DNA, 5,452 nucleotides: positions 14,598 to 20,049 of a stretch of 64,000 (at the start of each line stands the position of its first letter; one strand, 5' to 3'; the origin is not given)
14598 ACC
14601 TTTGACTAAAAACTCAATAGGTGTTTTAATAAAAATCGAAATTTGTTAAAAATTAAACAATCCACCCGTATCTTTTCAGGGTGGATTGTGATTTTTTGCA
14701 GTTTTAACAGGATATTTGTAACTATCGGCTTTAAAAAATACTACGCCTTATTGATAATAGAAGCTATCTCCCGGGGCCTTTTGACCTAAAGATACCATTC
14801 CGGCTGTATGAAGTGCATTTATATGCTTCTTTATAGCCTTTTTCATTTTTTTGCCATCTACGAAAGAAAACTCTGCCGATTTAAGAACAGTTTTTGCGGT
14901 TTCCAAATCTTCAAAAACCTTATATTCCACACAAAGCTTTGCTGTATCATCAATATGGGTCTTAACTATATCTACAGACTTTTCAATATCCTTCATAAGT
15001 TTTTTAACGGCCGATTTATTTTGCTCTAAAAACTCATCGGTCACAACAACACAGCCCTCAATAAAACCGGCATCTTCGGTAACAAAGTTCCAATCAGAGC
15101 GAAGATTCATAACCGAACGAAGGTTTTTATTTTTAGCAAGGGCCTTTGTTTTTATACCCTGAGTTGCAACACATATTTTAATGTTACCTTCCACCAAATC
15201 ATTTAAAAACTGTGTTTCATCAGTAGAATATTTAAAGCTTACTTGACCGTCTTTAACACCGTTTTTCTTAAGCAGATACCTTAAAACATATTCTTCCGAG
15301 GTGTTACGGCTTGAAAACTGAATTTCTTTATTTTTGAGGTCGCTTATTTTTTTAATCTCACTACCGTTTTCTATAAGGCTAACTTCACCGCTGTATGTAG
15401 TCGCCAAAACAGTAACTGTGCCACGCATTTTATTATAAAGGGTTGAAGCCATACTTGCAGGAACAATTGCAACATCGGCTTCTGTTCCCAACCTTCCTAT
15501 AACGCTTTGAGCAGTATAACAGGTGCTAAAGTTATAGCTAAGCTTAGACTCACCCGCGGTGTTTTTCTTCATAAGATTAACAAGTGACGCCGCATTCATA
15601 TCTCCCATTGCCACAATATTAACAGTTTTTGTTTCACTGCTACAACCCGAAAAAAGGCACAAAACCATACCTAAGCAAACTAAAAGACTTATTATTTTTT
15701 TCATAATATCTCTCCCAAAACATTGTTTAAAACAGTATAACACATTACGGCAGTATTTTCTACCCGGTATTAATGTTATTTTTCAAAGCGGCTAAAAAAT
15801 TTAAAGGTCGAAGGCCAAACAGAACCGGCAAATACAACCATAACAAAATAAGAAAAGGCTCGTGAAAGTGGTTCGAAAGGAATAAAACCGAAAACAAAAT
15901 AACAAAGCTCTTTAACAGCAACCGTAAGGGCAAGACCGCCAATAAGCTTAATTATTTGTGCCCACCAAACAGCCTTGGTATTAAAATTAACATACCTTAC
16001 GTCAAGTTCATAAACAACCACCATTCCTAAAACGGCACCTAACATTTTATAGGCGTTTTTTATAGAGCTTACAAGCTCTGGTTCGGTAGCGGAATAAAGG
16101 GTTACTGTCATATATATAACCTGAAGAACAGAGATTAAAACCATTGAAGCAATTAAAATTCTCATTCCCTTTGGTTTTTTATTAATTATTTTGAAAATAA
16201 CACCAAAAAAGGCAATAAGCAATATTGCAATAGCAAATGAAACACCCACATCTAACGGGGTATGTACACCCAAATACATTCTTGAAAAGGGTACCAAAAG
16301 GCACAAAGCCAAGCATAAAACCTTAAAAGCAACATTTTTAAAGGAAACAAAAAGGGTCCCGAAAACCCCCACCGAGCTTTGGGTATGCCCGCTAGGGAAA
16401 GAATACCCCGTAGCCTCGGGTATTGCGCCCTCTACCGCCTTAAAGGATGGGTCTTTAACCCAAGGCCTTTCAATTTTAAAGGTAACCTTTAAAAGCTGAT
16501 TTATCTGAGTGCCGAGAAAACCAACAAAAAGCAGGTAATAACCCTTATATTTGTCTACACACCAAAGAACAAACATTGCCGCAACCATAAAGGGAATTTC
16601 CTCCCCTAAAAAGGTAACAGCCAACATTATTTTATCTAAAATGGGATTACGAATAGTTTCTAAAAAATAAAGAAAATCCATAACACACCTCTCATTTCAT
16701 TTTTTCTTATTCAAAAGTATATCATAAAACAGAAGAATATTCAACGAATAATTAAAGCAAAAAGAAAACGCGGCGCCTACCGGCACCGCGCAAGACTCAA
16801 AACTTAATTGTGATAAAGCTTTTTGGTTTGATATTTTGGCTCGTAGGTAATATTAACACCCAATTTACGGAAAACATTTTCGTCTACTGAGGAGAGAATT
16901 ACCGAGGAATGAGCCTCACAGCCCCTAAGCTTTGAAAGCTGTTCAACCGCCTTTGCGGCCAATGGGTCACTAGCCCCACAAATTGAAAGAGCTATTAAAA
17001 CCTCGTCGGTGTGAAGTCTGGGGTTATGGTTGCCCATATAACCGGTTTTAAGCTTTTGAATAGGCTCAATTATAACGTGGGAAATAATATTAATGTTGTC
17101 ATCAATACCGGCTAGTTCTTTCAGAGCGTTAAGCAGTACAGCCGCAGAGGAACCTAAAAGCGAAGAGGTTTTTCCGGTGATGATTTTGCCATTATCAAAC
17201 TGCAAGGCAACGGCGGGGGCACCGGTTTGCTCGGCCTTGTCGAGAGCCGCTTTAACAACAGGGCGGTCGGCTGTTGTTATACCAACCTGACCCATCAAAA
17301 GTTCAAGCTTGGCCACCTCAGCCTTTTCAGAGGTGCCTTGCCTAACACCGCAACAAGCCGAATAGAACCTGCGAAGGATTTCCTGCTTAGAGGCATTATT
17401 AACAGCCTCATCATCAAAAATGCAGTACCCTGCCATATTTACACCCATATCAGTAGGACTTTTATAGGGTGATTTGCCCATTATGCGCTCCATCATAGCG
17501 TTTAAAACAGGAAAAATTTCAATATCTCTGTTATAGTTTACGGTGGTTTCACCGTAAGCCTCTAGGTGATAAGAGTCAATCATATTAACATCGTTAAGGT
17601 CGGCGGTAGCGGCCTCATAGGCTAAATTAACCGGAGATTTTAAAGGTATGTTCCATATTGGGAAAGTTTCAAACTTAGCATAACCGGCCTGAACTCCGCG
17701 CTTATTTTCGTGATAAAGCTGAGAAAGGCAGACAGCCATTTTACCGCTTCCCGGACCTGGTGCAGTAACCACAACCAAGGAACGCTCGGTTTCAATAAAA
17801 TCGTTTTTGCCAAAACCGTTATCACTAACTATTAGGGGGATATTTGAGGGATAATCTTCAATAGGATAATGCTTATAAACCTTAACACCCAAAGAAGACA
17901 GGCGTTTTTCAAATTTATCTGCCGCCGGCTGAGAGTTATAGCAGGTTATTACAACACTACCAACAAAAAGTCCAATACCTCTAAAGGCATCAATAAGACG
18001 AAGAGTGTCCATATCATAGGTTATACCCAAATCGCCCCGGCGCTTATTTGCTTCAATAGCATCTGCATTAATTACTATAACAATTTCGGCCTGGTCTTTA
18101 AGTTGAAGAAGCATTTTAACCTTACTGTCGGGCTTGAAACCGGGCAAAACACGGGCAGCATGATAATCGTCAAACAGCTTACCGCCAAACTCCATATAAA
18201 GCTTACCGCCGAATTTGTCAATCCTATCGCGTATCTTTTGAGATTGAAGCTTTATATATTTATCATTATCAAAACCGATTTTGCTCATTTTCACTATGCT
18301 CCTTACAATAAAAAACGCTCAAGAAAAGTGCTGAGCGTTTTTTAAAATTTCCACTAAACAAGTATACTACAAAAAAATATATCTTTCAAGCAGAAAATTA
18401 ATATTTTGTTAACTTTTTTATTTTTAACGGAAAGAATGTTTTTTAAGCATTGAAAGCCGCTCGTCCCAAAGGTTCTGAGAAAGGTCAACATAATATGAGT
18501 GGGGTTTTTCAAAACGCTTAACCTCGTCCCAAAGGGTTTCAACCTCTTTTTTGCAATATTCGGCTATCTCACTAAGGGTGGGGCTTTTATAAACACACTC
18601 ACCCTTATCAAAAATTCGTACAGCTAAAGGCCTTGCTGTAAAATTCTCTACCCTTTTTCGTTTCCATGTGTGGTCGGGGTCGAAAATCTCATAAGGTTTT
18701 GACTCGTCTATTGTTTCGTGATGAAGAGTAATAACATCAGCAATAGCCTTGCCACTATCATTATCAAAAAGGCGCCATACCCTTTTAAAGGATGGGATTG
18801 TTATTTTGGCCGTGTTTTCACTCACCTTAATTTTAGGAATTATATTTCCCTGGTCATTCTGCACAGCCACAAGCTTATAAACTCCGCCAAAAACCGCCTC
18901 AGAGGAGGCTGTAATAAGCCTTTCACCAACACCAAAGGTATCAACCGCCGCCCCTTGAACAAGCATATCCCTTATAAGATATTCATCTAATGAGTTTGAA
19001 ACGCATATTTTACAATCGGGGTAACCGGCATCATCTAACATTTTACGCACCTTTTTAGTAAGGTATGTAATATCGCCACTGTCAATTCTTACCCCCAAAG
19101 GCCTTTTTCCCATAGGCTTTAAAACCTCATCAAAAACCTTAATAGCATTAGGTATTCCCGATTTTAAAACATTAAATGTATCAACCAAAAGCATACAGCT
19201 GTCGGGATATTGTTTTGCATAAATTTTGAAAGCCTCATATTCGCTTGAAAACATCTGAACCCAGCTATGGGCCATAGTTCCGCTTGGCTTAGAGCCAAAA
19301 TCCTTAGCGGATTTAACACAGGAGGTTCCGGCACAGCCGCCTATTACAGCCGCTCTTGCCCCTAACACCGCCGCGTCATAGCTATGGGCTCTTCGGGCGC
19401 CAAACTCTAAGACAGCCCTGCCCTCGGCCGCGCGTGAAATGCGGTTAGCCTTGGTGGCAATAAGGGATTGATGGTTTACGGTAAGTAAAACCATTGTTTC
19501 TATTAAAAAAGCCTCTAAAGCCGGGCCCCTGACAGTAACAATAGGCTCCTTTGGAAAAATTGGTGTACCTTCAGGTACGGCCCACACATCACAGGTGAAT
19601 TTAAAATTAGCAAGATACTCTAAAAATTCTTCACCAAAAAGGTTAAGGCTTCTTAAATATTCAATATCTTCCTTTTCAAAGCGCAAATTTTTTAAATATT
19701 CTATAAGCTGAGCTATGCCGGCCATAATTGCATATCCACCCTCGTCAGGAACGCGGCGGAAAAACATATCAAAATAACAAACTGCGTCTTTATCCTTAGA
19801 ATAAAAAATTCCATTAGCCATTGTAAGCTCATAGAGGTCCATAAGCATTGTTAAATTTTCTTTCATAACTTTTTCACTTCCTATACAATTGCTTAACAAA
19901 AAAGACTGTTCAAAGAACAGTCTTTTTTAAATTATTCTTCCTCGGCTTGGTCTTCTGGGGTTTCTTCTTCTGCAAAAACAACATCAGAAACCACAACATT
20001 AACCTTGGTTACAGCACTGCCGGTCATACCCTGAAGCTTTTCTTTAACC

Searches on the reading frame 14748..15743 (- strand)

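Call 70: search_protein_families(library=pfam, proteins=[window:14748-15743:-], max_evalue=0.00001)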
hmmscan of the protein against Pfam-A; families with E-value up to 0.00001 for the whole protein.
window:14748-15743:- (331 aa): 1 family
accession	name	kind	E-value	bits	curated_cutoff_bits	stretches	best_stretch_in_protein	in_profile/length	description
PF09084.16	NMT1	-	3.3e-10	40.7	20.5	1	110-262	67-211/216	NMT1/THI5 like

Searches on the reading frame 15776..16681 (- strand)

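Call 70: search_protein_families(library=pfam, proteins=[window:15776-16681:-], max_evalue=0.00001)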
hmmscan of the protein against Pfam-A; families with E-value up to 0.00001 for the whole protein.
window:15776-16681:- (301 aa): 1 family
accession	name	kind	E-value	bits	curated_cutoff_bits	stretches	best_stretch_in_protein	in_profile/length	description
PF01569.27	PAP2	-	2.3e-18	66.6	27.2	1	49-159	4-121/130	PAP2 superfamily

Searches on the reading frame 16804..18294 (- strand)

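Call 71: search_protein_families(library=pfam, proteins=[window:16804-18294:-], max_evalue=0.00001)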
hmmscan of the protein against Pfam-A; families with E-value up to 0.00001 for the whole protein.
window:16804-18294:- (496 aa): 2 families
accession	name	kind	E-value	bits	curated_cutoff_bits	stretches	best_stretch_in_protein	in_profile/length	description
PF08903.17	DUF1846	-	1.1e-179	596.9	27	1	6-337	1-332/333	Domain of unknown function DUF1846, N-terminal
PF20921.3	DUF1846_C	-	3.5e-70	235.1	27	1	343-494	2-153/153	Domain of unknown function DUF1846, C-terminal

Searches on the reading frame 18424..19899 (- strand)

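Call 71: search_protein_families(library=pfam, proteins=[window:18424-19899:-], max_evalue=0.00001)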
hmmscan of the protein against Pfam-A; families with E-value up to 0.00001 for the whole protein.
window:18424-19899:- (491 aa): 4 families
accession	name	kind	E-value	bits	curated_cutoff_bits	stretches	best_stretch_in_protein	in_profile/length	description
PF17956.6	NAPRTase_C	-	1.2e-39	135.6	23.3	1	372-479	2-109/111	Nicotinate phosphoribosyltransferase C-terminal domain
PF17767.7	NAPRTase_N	-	8.8e-37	126.7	32.6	1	18-142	1-125/125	Nicotinate phosphoribosyltransferase (NAPRTase) N-terminal domain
PF04095.22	NAPRTase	-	1.2e-10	42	20.8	1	164-334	4-184/239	Nicotinate phosphoribosyltransferase (NAPRTase) family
PF02749.22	QRPTase_N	-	9.1e-07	29.5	27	1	91-145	31-82/82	Quinolinate phosphoribosyl transferase, N-terminal domain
